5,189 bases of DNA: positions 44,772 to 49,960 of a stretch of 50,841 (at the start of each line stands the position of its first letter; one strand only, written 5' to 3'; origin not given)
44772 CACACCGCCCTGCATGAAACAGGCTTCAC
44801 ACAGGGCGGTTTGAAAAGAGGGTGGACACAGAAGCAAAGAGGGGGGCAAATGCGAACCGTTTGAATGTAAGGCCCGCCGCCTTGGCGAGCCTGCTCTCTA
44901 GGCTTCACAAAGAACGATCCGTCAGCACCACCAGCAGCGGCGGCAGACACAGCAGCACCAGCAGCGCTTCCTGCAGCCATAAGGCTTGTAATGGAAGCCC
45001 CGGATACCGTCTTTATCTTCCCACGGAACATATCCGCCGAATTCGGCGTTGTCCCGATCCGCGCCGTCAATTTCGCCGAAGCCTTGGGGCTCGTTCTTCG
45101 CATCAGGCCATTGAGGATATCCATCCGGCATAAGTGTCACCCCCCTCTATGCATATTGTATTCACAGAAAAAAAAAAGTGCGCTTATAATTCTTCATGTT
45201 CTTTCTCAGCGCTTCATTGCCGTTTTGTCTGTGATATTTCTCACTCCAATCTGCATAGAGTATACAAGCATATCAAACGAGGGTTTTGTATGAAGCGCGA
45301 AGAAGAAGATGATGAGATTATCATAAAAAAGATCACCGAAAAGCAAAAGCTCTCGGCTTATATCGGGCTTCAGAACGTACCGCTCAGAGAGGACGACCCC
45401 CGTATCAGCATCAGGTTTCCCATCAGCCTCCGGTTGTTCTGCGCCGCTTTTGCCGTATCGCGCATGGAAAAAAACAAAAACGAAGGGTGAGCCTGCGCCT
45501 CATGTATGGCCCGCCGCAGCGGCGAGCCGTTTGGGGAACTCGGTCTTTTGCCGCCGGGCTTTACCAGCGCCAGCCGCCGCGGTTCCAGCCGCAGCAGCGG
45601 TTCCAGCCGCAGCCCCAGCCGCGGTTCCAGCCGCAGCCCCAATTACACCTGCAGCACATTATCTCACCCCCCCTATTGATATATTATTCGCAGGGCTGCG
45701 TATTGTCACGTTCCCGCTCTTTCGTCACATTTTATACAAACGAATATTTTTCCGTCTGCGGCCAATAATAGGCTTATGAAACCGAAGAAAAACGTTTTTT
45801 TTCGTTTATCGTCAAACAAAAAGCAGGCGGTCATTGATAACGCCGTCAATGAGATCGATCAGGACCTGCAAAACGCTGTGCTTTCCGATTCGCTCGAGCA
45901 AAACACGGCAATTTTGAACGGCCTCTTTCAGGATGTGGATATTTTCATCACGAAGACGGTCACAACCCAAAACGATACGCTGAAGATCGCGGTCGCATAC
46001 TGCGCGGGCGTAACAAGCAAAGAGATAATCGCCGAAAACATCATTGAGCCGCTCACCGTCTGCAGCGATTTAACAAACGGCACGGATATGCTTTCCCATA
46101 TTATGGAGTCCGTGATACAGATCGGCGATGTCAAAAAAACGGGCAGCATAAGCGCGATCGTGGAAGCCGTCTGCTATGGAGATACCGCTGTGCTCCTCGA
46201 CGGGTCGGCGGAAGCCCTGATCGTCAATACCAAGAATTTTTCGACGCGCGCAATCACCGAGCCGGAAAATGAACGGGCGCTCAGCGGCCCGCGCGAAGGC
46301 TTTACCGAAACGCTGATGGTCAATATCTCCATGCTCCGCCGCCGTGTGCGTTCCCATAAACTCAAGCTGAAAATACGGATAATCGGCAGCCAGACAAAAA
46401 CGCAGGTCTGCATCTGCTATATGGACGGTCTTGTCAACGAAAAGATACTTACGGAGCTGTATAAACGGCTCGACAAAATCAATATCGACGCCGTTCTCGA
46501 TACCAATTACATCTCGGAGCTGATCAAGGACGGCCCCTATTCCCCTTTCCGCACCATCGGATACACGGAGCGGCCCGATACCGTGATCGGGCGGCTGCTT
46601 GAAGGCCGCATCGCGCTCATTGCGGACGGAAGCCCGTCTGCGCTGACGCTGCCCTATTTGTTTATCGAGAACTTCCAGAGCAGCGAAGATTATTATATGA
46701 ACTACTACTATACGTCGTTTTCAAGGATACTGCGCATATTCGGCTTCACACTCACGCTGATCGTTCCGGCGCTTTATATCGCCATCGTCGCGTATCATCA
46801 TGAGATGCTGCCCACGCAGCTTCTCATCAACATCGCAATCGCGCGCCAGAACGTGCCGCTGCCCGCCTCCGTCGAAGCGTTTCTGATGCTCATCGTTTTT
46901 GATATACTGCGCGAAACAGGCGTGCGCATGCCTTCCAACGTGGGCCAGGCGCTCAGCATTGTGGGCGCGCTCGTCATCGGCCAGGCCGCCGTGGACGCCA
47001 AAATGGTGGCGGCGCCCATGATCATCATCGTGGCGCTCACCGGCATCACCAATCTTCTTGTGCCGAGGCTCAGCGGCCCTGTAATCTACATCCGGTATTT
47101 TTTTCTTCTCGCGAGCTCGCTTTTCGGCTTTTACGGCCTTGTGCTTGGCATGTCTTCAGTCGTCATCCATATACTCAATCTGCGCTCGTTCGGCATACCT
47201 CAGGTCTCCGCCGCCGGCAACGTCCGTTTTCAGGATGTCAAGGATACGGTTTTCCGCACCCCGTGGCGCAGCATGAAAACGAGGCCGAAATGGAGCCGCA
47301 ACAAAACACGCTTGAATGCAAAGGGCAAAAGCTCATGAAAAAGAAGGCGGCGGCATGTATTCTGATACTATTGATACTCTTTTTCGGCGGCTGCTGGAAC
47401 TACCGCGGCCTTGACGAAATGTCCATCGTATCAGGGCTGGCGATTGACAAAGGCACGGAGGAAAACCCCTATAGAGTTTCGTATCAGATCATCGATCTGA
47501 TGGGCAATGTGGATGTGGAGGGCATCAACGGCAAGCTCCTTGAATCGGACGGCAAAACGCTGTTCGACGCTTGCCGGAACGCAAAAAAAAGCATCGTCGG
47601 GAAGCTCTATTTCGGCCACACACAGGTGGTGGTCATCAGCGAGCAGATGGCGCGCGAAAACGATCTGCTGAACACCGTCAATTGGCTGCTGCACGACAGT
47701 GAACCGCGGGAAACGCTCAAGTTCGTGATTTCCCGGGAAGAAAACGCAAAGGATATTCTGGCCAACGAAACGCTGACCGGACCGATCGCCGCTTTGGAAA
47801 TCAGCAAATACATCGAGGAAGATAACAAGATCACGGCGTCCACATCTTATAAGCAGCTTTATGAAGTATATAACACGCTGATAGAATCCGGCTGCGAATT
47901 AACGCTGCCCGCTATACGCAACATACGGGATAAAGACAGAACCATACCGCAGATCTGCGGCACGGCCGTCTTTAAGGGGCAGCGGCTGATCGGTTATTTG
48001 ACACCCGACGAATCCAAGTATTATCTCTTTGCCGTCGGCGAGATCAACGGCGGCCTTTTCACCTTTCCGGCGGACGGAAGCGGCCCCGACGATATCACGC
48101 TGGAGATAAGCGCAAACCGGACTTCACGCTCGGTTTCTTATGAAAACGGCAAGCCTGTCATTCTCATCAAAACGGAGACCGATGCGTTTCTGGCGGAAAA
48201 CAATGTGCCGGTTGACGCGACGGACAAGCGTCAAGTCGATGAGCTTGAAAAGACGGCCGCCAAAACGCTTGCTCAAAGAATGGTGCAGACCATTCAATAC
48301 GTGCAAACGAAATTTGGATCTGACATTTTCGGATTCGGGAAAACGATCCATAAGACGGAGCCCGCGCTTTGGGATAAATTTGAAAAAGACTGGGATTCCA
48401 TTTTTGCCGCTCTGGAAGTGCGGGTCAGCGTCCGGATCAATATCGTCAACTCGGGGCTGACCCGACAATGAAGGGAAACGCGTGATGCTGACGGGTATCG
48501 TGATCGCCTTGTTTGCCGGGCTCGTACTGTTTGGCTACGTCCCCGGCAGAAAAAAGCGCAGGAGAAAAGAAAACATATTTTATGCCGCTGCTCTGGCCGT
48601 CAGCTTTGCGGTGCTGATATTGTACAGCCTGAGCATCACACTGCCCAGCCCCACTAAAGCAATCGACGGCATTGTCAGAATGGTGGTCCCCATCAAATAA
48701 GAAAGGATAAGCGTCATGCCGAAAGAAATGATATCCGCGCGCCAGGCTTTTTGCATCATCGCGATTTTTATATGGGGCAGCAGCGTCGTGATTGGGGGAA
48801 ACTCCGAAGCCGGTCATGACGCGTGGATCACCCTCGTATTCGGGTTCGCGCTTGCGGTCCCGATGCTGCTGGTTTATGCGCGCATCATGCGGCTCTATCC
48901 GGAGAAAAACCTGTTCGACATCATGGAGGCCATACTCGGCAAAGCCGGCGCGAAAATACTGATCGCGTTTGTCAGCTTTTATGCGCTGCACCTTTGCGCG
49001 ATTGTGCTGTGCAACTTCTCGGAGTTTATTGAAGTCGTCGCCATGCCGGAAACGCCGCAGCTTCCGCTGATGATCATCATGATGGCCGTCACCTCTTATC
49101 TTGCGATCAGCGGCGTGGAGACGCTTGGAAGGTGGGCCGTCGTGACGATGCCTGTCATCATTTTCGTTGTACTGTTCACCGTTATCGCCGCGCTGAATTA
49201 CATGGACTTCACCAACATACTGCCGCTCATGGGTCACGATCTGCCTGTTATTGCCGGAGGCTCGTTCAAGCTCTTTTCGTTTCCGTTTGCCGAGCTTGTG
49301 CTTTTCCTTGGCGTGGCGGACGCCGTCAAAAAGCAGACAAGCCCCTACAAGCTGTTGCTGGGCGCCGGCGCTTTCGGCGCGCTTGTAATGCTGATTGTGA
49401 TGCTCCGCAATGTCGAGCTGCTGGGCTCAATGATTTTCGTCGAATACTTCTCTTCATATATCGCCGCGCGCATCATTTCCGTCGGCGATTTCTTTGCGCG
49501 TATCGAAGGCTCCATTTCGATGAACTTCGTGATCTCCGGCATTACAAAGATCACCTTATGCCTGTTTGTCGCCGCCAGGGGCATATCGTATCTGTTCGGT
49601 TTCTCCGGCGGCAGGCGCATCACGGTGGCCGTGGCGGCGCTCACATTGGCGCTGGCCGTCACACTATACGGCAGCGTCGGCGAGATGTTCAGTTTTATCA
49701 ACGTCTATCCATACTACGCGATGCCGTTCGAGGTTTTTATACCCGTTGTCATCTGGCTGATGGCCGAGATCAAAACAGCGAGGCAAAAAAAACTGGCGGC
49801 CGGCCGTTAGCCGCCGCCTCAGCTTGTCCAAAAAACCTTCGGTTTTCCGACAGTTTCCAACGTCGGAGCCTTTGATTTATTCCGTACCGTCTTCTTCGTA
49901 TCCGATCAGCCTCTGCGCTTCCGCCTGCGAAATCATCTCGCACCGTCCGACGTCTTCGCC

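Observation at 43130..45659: Unexplained gene cluster: orphan extended SufS-like desulfurase, a coupled 56-codon ORF and two Cys/Trp/Arg-rich micro-proteins driven by near-identical 5' signals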

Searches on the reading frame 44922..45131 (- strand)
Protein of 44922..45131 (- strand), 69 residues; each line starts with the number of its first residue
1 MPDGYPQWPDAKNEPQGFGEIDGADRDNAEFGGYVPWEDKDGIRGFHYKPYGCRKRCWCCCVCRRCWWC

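Call 6: search_protein_families(library=pfam, proteins=[window:44922-45131:-], max_evalue=0.1)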
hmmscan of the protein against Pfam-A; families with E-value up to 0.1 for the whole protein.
window:44922-45131:- (69 aa): 0 families

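Call 7: search_protein_families(library=ncbifam, proteins=[window:44922-45131:-], max_evalue=0.1)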
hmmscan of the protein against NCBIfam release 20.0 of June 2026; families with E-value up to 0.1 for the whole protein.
window:44922-45131:- (69 aa): 0 families

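Call 8: find_homologous_proteins(query=window:44922-45131:-, max_evalue=10)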
Query window:44922-45131:- (69 aa): 1 proteins with E <= 10 among 1 candidates.
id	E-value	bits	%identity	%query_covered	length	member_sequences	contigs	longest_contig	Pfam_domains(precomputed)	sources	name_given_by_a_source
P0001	4.3e-45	170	100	100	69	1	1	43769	-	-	-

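Call 10: find_encoding_contigs(protein=P0001, flank=10000, max_places=6)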
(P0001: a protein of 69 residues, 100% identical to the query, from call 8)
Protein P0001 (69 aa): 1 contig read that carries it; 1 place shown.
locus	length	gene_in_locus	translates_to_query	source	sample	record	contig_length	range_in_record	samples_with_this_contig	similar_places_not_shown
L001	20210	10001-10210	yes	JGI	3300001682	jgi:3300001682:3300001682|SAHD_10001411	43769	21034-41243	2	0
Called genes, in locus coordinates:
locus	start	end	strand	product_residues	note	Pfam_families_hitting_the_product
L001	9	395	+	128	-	-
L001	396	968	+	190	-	-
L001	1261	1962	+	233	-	PF13489:Methyltransf_23 (weak), PF13847:Methyltransf_31 (faint), PF08241:Methyltransf_11, PF13649:Methyltransf_25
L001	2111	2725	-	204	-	PF06161:DUF975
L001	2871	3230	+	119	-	PF13630:SdpI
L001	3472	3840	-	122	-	PF01381:HTH_3, PF12844:HTH_19, PF13443:HTH_26, PF13560:HTH_31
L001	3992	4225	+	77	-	PF12844:HTH_19, PF13560:HTH_31, PF01381:HTH_3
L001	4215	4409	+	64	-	-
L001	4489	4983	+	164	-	-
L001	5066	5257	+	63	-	-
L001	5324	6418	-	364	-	PF03845:Spore_permease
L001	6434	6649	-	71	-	-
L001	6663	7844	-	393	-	PF25198:Spore_GerAC_N, PF05504:Spore_GerAC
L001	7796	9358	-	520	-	PF03323:GerA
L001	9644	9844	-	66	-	-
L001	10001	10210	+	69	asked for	-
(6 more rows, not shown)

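Call 24: search_protein_representatives(protein=window:44922-45131:-)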
Query: 69 residues. Proteins with E-value up to 0.001 (for the whole library): 3; up to 1e-10: 1; up to 1e-30: 1. The best 3 are listed.
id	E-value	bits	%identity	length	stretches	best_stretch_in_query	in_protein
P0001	1.4e-45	169.6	100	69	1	1-69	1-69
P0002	1.0e-04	38.6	32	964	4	15-55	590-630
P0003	6.8e-04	36.0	33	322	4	5-40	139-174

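Call 90: predict_structure(protein=window:44922-45131:-)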
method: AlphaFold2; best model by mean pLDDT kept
length: 69 residues; sequences in the alignment: 1
mean_pLDDT: 54.2   pTM: 0.25
mean pLDDT of the five models: 54.2, 51.5, 48.7, 47.1, 46.7
residues with pLDDT >= 90: 0; 70-90: 9; 50-70: 28; < 50: 32
segments of 3 or more residues with pLDDT < 50: 22-26, 28-31, 50-60, 62-64
pLDDT, mean of each block of 10 residues (from residue 1): 54 49 46 66 69 47 48
secondary structure, 60 per line:
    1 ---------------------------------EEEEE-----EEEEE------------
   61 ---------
elements in order: E34-38 E44-48

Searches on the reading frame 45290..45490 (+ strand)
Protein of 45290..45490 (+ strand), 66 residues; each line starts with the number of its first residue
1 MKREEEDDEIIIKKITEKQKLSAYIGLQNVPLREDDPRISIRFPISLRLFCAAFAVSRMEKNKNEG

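Call 34: search_protein_families(library=ncbifam, proteins=[window:45290-45490:+], max_evalue=0.1)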
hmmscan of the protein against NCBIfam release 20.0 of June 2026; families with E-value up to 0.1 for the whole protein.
window:45290-45490:+ (66 aa): 0 families

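Call 35: search_protein_families(library=pfam, proteins=[window:45290-45490:+], max_evalue=1)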
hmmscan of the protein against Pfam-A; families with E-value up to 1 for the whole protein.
window:45290-45490:+ (66 aa): 0 families

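Call 89: predict_structure(protein=window:45290-45490:+)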
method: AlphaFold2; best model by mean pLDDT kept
length: 66 residues; sequences in the alignment: 1
mean_pLDDT: 73.0   pTM: 0.32
mean pLDDT of the five models: 73.0, 71.6, 71.5, 66.6, 61.9
residues with pLDDT >= 90: 10; 70-90: 27; 50-70: 25; < 50: 4
segments of 3 or more residues with pLDDT < 50: none
pLDDT, mean of each block of 10 residues (from residue 1): 80 92 74 53 68 78 60
secondary structure, 60 per line:
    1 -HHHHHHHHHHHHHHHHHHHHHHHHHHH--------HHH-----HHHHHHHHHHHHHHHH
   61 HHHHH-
elements in order: H2-28 H45-65

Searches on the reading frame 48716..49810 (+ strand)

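Call 6: search_protein_families(library=pfam, proteins=[window:48716-49810:+], max_evalue=0.1)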
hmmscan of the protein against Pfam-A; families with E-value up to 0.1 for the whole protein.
window:48716-49810:+ (364 aa): 2 families
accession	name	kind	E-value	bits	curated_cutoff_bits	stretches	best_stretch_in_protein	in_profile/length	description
PF03845.19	Spore_permease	-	1.3e-37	129.8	23.4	1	6-313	2-311/321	Spore germination protein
PF09276.15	Pertus-S5-tox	-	0.01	16.3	25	1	8-48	20-61/97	Pertussis toxin S5 subunit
